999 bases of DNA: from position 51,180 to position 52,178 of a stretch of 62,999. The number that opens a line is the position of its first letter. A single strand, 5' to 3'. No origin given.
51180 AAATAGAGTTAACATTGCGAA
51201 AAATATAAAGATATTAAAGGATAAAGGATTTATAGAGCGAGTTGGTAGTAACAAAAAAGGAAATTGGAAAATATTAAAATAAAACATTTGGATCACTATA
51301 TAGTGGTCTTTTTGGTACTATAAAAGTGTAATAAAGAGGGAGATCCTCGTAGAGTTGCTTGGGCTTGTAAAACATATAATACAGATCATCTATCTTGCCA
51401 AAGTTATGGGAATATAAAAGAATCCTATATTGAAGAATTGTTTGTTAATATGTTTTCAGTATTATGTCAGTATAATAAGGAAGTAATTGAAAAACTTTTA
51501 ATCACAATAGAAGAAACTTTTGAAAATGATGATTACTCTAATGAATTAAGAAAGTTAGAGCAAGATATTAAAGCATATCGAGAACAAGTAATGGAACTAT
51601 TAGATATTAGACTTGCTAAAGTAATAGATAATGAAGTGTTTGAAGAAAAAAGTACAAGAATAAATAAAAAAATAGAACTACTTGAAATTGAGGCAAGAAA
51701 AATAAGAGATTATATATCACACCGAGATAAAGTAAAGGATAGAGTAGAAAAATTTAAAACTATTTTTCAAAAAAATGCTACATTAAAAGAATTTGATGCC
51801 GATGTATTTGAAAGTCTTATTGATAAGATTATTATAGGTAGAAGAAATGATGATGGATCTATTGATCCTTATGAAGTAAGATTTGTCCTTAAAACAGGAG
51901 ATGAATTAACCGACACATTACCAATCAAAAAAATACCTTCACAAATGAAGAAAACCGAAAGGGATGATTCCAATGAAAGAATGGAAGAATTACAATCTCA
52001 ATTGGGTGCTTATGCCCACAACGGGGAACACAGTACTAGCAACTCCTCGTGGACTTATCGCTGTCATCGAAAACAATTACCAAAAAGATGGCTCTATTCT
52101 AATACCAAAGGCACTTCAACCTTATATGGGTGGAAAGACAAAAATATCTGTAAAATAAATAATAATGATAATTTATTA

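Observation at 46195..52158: Essential serS is split inside class-II motif 3 by a 4.7-kb element that carries its own complete serS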

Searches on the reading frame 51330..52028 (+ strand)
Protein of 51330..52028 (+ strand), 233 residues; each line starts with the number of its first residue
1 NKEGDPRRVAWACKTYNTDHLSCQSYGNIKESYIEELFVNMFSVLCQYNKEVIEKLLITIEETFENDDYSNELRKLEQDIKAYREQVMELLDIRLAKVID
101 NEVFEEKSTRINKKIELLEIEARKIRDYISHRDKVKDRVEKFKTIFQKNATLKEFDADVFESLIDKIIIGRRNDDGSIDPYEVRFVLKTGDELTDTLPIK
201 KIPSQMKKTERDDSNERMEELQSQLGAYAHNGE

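Call 9: search_protein_families(library=pfam, proteins=[window:51330-52028:+], max_evalue=0.01)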
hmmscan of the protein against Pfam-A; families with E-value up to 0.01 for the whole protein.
window:51330-52028:+ (233 aa): 2 families
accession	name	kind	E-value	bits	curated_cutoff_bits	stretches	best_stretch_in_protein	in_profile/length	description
PF13408.12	Zn_ribbon_recom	-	0.002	18.9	25.3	1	7-41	23-56/58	Recombinase zinc beta ribbon domain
PF14287.11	DUF4368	-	0.0032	18.1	25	1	131-175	4-49/67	Domain of unknown function (DUF4368)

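Call 10: search_protein_families(library=phrogs, proteins=[window:51330-52028:+], max_evalue=0.001)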
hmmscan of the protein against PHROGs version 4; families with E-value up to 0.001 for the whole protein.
window:51330-52028:+ (233 aa): 1 family
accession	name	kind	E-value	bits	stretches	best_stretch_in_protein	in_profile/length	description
phrog_95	-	integration and excision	3.1e-14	53.5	1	6-213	396-603/651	integrase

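Call 20: find_homologous_proteins(query=window:51330-52028:+, max_evalue=0.00001)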
Query window:51330-52028:+ (233 aa): 6 proteins with E <= 0.00001 among 782 candidates.
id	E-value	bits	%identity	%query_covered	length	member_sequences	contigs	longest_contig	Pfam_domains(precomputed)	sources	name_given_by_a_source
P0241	9.0e-114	397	88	91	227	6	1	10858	-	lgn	-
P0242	7.1e-112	391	97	83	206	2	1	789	-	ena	-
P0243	9.8e-89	315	78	83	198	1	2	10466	-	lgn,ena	-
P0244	3.3e-78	281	94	63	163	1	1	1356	-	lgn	-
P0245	2.3e-49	186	87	44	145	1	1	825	-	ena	-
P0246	1.3e-36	145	77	39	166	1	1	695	-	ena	-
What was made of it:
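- Tried and rejected: It returned only six short fragments (call 20).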

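Call 22: find_encoding_contigs(protein=P0241, flank=10000, max_places=3)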
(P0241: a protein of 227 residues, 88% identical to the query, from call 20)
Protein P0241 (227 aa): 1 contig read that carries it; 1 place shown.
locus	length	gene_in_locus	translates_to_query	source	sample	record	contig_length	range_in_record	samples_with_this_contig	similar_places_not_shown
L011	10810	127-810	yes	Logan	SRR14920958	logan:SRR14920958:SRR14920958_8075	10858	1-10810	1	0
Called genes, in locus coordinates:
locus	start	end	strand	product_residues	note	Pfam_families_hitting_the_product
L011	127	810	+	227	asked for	-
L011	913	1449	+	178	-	-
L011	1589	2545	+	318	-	PF07726:AAA_3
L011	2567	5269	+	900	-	-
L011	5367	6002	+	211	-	-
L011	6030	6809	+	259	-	PF20240:DUF6597, PF00165:HTH_AraC, PF12833:HTH_18, PF00165:HTH_AraC (weak)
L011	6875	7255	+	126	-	PF00903:Glyoxalase (weak)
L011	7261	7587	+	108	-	PF04993:TfoX_N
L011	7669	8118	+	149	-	PF00164:Ribosom_S12_S23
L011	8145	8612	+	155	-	PF00177:Ribosomal_S7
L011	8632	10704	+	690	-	PF00009:GTP_EFTU, PF03144:GTP_EFTU_D2, PF22042:EF-G_D2, PF14492:EFG_III, PF16658:RF3_C, PF03764:EFG_IV, PF00679:EFG_C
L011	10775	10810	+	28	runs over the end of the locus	?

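Call 27: search_protein_representatives(protein=window:51330-52028:+)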
Query: 233 residues. Proteins with E-value up to 0.001 (for the whole library): 628; up to 1e-10: 179; up to 1e-30: 3. The best 150 are listed.
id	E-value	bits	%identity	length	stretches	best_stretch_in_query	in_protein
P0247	1.2e-125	433.9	86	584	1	1-231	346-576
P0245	7.4e-50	186.2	87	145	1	131-233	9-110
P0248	2.6e-36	141.9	82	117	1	123-211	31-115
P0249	1.5e-28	116.5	33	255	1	25-203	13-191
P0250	2.9e-28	115.6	35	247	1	22-211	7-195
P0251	4.0e-27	111.9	32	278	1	7-193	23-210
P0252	6.6e-27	111.2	31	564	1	7-194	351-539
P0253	1.8e-26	109.7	32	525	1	7-192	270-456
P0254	3.7e-26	108.7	32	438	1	5-193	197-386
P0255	4.0e-26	108.6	32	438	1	7-193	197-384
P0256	4.8e-26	108.4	32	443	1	7-193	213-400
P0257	7.1e-26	107.8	32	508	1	7-192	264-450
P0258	9.8e-26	107.3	32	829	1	7-192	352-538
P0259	1.3e-25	106.9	32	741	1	5-192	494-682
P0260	1.4e-25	106.8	32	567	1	7-192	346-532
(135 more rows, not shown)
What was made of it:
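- Tried and rejected: The exhaustive search was needed to find the intact LSR P0247 (call 27).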

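Call 29: find_related_loci(query=P0247, collection=genome_contigs, flank=10000)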
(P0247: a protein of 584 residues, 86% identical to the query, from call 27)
Query P0247 (584 aa) in genome_contigs; peptide patterns used: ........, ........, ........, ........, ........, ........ (x = any residue, [..] = any of these).
242 stretches matched a pattern; 132 encode a relative of the query (tblastn E <= 1e-3); the best 80 are kept; 79 distinct loci.
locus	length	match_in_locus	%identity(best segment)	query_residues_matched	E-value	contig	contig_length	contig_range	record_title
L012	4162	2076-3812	88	1-580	0e+0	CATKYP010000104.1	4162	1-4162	MAG TPA_asm: uncultured Bacilli bacterium isolate MGG03511_1680015467 genome assembly, contig: ERR2752428_6316, whole ge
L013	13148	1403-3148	88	1-583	0e+0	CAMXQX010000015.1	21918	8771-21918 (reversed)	MAG TPA_asm: uncultured Firmicutes bacterium isolate SRR14920958_bin.20_metawrap_v1.3_MAG genome assembly, contig: NODE.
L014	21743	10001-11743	88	1-582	0e+0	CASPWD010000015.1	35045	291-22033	MAG: uncultured Bacilli bacterium isolate extra-ERR2497918.26_1677795665 genome assembly, contig: NODE_280_length_35045_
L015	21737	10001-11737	86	1-580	0e+0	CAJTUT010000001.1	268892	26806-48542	MAG TPA_asm: uncultured Bacilli bacterium isolate MGBC114289 genome assembly, contig: MGBC114289.1, whole genome shotgun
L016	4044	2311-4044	86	1-579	0e+0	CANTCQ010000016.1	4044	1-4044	MAG TPA_asm: uncultured Tenericutes bacterium isolate SRR15510219_bin.6_metawrap_v1.3_MAG genome assembly, contig: NODE.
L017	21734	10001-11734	86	1-579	0e+0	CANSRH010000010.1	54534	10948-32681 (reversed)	MAG TPA_asm: uncultured Tenericutes bacterium isolate SRR15510228_bin.30_metawrap_v1.3_MAG genome assembly, contig: NODE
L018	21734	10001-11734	86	1-579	0e+0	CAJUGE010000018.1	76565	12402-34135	MAG TPA_asm: uncultured Bacilli bacterium isolate MGBC139354 genome assembly, contig: MGBC139354.18, whole genome shotgu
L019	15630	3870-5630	77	4-582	0e+0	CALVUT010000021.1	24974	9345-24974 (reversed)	MAG: uncultured Bacilli bacterium isolate E0_RM__bin3 genome assembly, contig: E0_RM__k127_888846, whole genome shotgun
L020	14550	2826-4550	78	4-579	0e+0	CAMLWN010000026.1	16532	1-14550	MAG: uncultured Tenericutes bacterium isolate ERR4303163_bin.31_MetaWRAP_v1.1_MAG genome assembly, contig: NODE_3325_len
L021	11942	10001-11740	91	1-580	0e+0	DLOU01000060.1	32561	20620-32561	MAG TPA_asm: Bacillales bacterium UBA7476 UBA7476_contig_997, whole genome shotgun sequence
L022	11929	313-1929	49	7-547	4e-163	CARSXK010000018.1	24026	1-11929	MAG TPA_asm: uncultured Bacilli bacterium isolate MGBC129510 genome assembly, contig: MGBC129510.18, whole genome shotgu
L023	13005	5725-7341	48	7-547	6e-163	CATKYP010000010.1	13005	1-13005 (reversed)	MAG TPA_asm: uncultured Bacilli bacterium isolate MGG03511_1680015467 genome assembly, contig: ERR2752428_1591, whole ge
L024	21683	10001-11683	47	25-575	4e-163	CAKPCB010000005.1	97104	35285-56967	MAG: uncultured Bacilli bacterium isolate REFINED_METABAT215_TOP10_CONTIGS_1500_ASSEMBLY_K77_MERGED__Hadza_MoBio_hadza-I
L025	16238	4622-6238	49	7-547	5e-163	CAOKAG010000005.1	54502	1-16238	MAG TPA_asm: uncultured Tenericutes bacterium isolate SRR15730524_bin.8_metawrap_v1.3_MAG genome assembly, contig: NODE.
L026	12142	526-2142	49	7-547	4e-162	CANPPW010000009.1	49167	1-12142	MAG TPA_asm: uncultured Tenericutes bacterium isolate SRR15730559_bin.36_metawrap_v1.3_MAG genome assembly, contig: NODE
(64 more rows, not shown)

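Call 53: search_protein_families(library=pfam, proteins=[L021:22-732:+, L021:735-7256:+, L021:7259-8101:+, L021:8341-8841:+, L021:8857-9609:+, L021:10001-11776:+], max_evalue=0.001)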
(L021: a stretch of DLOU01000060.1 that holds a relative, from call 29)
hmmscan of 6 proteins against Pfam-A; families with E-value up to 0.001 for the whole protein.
L021:22-732:+ (236 aa): 3 families
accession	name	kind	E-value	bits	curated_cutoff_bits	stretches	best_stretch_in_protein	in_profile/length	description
PF12696.13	TraG-D_C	-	2e-09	37.9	22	1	2-76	46-125/126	TraM recognition site of TraD and TraG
PF02534.20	T4SS-DNA_transf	-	2.2e-08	33.9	20.1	1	5-89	351-437/468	Type IV secretory system Conjugative DNA transfer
PF10412.15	TrwB_AAD_bind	-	0.00022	20.7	20.5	1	1-79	289-370/387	Type IV secretion-system coupling protein DNA-binding domain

L021:735-7256:+ (2173 aa): 3 families
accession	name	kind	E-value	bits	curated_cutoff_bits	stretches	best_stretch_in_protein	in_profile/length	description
PF00176.29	SNF2-rel_dom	-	6.1e-11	42.4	24.9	1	1366-1624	16-194/290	SNF2-related domain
PF00271.37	Helicase_C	-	7.2e-08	33.1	23.5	1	1790-1876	30-110/110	Helicase conserved C-terminal domain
PF04851.21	ResIII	-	8.8e-08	32.7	22.5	1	1351-1553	2-148/164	Type III restriction enzyme, res subunit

L021:7259-8101:+ (280 aa): 1 family
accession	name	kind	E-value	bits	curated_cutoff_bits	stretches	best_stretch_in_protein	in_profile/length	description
PF01336.31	tRNA_anti-codon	-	4.4e-05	23.8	27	1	182-270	4-75/75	OB-fold nucleic acid binding domain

L021:8341-8841:+ (166 aa): 0 families

L021:8857-9609:+ (250 aa): 0 families

L021:10001-11776:+ (591 aa): 3 families
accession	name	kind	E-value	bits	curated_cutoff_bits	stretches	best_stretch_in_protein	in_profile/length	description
PF00239.26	Resolvase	-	1.1e-34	120.1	23.3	1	29-175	2-143/145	Resolvase, N terminal domain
PF07508.19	Recombinase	-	3.1e-25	88.8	21.1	1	199-306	1-102/102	Recombinase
PF13408.12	Zn_ribbon_recom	-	4.6e-12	46.6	25.3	1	324-387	1-57/58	Recombinase zinc beta ribbon domain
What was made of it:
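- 51323..52028 (+): Large serine recombinase fragment, from about codon 344 to the P arm. The catalytic Resolvase domain, the Recombinase domain and most of the zinc ribbon are deleted. The intact LSR has Resolvase, Recombinase and Zn_ribbon_recom domains (call 53).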

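Call 64: search_dna_similar(query=P0247, collection=plasmids, mode=protein, max_rows=10)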
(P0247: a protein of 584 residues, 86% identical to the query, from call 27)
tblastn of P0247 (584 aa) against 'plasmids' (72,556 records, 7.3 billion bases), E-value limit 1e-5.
Records with a match: 980; places in all: 1262; records where one place covers at least 80% of the query: 124.
Best place of each record, by identity: <60% 980.
By first word of the organism name: Enterococcus 186; Sinorhizobium 83; Rhizobium 81; Bacillus 68; Neisseria 52; Moraxella 30; Bradyrhizobium 28; Agrobacterium 26; Klebsiella 19; Acinetobacter 19; and 139 more.
By predicted mobility (MOB-suite, as given by PLSDB): conjugative 392; non-mobilizable 390; mobilizable 198.
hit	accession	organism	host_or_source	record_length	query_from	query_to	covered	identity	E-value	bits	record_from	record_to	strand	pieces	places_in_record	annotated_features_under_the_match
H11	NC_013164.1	Anaerococcus prevotii DSM 20548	-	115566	19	535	89%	43.4%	2e-127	419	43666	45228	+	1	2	recombinase family protein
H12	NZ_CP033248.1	Clostridium butyricum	environment swab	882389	1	546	93%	35.2%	5e-94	323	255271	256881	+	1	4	recombinase family protein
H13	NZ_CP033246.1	Clostridium butyricum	Homo sapiens,stool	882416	1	546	93%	35.2%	5e-94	323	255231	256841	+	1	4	recombinase family protein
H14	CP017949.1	Tenericutes bacterium MO-XQ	Cell culture,subseafloor sediment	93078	1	474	81%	38.3%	1e-82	290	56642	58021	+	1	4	hypothetical protein (x2)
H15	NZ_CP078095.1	Enterococcus lactis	mixed culture,fecal sample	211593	10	516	87%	35.7%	2e-78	277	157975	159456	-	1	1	recombinase family protein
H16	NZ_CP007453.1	Peptoclostridium acidaminophilum DSM 3953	black mud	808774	27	538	88%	35.1%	5e-79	279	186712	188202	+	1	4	recombinase family protein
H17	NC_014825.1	Ruminococcus albus 7 = DSM 20455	-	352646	1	542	93%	32.3%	8e-72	258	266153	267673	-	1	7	recombinase family protein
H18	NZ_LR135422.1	Enterococcus faecium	-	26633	27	497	81%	36.5%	1e-78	278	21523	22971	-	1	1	recombinase family protein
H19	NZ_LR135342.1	Enterococcus faecium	-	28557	27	497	81%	36.5%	1e-78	278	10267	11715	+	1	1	recombinase family protein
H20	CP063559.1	Enterococcus faecium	Homo sapiens,rectal swab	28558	27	497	81%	36.5%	1e-78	278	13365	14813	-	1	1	recombinase family protein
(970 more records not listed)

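Call 72: find_related_loci(query=P0247, collection=viral_contigs, flank=10000)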
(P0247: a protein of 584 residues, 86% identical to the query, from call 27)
Query P0247 (584 aa) in viral_contigs; peptide patterns used: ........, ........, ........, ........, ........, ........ (x = any residue, [..] = any of these).
70 stretches matched a pattern; 58 encode a relative of the query (tblastn E <= 1e-3); 58 distinct loci.
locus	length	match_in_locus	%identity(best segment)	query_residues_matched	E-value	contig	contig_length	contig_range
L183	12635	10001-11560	35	3-538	1e-92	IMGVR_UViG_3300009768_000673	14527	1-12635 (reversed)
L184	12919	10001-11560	36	3-538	1e-91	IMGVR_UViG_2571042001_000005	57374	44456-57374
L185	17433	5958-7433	36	27-535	2e-91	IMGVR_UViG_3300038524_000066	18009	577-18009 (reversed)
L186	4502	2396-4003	34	3-547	1e-90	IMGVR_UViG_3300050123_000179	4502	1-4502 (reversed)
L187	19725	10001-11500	36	11-514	4e-88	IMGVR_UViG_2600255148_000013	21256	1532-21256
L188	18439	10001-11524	38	4-524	6e-87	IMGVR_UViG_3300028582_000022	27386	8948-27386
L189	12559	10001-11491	37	25-536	3e-87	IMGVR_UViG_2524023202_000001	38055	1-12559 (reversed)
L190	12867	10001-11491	37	25-536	3e-87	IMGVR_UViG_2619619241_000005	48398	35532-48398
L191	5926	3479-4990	35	3-514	1e-86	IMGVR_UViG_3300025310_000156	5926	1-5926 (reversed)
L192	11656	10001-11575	35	1-538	3e-86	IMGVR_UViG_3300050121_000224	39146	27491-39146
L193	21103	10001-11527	36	2-518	5e-86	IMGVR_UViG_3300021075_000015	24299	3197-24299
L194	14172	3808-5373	33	1-535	3e-85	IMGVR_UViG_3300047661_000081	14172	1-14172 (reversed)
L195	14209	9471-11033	36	2-538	1e-84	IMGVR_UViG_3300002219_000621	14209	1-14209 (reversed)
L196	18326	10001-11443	38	25-512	9e-85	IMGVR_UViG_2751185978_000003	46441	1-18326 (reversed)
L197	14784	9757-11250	35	10-514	1e-84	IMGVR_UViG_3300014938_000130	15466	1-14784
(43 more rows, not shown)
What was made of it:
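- Closest known: Clostridial and enterococcal LSR conjugative or mobilisable transposons. Different: LSR identity to anything in the plasmid or phage collections is 45% or less (calls 64, 72).
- Tried and rejected: All are at 45% identity or less (calls 64, 72).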

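Call 74: search_protein_families(library=ncbifam, proteins=[L021:10001-11773:+], max_evalue=0.00001)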
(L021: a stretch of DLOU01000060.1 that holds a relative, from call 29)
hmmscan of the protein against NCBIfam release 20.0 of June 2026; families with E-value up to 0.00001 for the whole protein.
L021:10001-11773:+ (591 aa): 7 families
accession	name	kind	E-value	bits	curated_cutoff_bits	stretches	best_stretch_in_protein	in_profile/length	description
NF047343.1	SCCmet_CcrB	equivalog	1.2e-40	139.6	900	1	27-512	8-467/542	cassette chromosome recombinase CcrB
NF047347.1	SCCmet_CcrC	equivalog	3.7e-31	108.3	900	1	27-487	4-468/558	cassette chromosome recombinase CcrC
NF041201.1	recomb_XisF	equivalog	2.1e-26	92.9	375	1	29-514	2-462/465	fdxN element excision recombinase XisF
NF047344.1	SCCmet_CcrA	equivalog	1.3e-22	80.6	700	1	28-476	4-401/442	cassette chromosome recombinase CcrA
NF009949.0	PRK13413.1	equivalog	9.7e-10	38.5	272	1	28-180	2-147/203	master DNA invertase Mpi family serine-type recombinase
NF049883.1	resolv_YneB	equivalog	3.4e-08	33.2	175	1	28-168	2-139/211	YneB family resolvase-like protein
NF033518.0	transpos_IS607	equivalog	3.9e-08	33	110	1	12-144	38-167/187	IS607 family transposase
